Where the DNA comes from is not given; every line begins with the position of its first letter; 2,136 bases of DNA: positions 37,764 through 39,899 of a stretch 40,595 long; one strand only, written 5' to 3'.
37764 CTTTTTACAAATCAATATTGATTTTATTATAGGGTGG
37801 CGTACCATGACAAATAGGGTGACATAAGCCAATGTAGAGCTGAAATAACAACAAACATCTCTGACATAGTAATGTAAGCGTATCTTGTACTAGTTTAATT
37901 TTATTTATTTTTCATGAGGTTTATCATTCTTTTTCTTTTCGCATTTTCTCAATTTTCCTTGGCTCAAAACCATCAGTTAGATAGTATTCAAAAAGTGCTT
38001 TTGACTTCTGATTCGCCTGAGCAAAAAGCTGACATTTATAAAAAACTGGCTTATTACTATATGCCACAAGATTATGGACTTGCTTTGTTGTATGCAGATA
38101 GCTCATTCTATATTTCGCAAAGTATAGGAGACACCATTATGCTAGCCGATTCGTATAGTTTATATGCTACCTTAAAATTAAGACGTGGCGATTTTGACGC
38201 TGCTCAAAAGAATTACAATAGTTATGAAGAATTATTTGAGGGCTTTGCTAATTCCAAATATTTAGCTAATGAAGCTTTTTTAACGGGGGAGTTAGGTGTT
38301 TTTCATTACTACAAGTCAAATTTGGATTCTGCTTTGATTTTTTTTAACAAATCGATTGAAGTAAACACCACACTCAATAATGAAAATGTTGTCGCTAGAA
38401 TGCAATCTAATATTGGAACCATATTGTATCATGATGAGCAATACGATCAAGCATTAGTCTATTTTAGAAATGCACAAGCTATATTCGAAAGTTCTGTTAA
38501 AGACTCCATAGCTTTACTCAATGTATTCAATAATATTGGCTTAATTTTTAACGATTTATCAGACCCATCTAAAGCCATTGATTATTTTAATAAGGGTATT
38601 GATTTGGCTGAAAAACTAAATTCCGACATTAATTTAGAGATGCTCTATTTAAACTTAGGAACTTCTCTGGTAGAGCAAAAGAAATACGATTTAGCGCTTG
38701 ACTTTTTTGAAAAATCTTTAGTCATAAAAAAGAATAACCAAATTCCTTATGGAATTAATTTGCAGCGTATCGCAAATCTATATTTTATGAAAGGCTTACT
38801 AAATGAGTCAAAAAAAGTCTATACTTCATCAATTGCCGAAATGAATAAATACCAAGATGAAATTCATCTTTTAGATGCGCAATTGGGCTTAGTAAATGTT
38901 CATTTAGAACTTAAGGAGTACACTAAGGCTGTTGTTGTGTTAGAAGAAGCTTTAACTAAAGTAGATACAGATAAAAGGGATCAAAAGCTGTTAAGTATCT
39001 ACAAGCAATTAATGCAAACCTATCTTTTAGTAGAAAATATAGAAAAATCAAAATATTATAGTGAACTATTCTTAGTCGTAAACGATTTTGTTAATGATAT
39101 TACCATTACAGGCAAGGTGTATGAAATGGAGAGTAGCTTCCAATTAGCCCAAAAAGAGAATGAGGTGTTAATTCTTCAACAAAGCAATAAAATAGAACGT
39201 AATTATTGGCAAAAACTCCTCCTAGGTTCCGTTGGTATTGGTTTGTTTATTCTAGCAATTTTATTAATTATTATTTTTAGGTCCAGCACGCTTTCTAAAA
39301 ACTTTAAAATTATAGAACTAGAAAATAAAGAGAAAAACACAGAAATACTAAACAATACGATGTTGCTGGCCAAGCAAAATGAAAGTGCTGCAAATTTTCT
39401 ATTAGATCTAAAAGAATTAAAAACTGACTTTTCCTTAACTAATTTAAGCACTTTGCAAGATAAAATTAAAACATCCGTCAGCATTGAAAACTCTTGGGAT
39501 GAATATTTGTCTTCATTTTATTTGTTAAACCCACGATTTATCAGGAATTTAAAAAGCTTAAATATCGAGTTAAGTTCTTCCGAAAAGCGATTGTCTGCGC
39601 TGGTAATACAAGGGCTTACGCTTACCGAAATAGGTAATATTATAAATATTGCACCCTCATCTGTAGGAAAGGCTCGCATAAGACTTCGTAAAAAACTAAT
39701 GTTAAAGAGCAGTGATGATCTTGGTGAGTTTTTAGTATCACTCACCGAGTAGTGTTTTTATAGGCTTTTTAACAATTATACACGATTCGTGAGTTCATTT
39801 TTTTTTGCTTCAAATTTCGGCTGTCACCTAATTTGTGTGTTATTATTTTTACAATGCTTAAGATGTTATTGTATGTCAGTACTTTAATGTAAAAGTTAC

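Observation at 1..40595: Eight-gene locus of secreted proteins built by shuffling a few unassigned modules: candidate T9SS-linked surface scaffold or adhesion system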

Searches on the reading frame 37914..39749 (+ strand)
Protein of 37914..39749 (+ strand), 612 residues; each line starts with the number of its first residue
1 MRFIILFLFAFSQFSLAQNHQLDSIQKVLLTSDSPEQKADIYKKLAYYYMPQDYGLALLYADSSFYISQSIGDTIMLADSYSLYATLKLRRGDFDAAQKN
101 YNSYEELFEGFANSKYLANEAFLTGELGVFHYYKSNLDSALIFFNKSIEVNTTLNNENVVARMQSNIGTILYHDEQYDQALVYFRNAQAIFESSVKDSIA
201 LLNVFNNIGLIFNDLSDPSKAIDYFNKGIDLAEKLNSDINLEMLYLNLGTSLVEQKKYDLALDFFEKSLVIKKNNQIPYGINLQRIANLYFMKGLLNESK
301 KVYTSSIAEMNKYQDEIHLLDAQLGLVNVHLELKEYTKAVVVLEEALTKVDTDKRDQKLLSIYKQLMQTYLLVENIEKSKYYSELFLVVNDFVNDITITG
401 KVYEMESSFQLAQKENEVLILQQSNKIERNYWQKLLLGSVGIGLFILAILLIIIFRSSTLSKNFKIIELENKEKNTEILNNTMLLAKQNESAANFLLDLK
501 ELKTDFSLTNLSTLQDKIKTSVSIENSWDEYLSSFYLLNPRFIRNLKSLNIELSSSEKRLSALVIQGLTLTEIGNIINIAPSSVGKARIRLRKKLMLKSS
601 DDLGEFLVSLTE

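Call 5: search_protein_families(library=pfam, proteins=[window:37914-39749:+], max_evalue=0.01)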
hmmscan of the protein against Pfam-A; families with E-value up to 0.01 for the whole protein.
window:37914-39749:+ (612 aa): 13 families
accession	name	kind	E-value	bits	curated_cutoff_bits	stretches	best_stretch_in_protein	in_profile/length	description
PF13424.12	TPR_12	-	2.2e-29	101.9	30.1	1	160-234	2-77/77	Tetratricopeptide repeat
PF00515.34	TPR_1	-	1.7e-23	81.9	27.8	3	245-275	4-34/34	Tetratricopeptide repeat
PF07719.23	TPR_2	-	1.3e-17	62.8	27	1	244-275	3-34/34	Tetratricopeptide repeat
PF13181.12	TPR_8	-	2.6e-12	46.3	25.7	0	204-234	3-33/34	Tetratricopeptide repeat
PF13374.12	TPR_10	-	6e-12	45.6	27.5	0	245-272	5-32/42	Tetratricopeptide repeat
PF13428.12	TPR_14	-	6.4e-09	36.1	23.5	0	321-354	2-35/44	Tetratricopeptide repeat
PF13432.12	TPR_16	-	4e-07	30.8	32.7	0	85-146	4-56/65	Tetratricopeptide repeat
PF13174.12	TPR_6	-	5.6e-06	27.1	26.3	0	245-267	3-25/33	Tetratricopeptide repeat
PF14938.12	SNAP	-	4.4e-05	23.5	25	1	132-226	85-179/282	Soluble NSF attachment protein, SNAP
PF13176.12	TPR_7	-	0.00014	22.1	27.9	0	245-276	2-33/36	Tetratricopeptide repeat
PF17874.7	TPR_MalT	-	0.00018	21.4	45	0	124-361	43-281/336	MalT-like TPR region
PF14559.12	TPR_19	-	0.00031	21.4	25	0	320-354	25-59/68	Tetratricopeptide repeat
PF08631.16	SPO22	-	0.0073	16.2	27.5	0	135-198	6-72/274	Meiosis protein SPO22/ZIP4 like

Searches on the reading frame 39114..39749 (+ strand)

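Call 66: search_protein_families(library=pfam, proteins=[window:39114-39749:+], max_evalue=1)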
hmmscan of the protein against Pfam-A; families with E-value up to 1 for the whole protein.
window:39114-39749:+ (212 aa): 3 families
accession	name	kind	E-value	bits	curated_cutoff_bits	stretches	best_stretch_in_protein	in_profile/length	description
PF00196.25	GerE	-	0.0075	16.3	23.5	1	153-202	3-52/57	Bacterial regulatory proteins, luxR family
PF06365.17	CD34_antigen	-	0.033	14.6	26.3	1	24-83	95-157/204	CD34/Podocalyxin family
PF11891.13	RETICULATA-like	-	0.12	12.6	25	1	156-198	100-141/177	Protein RETICULATA-related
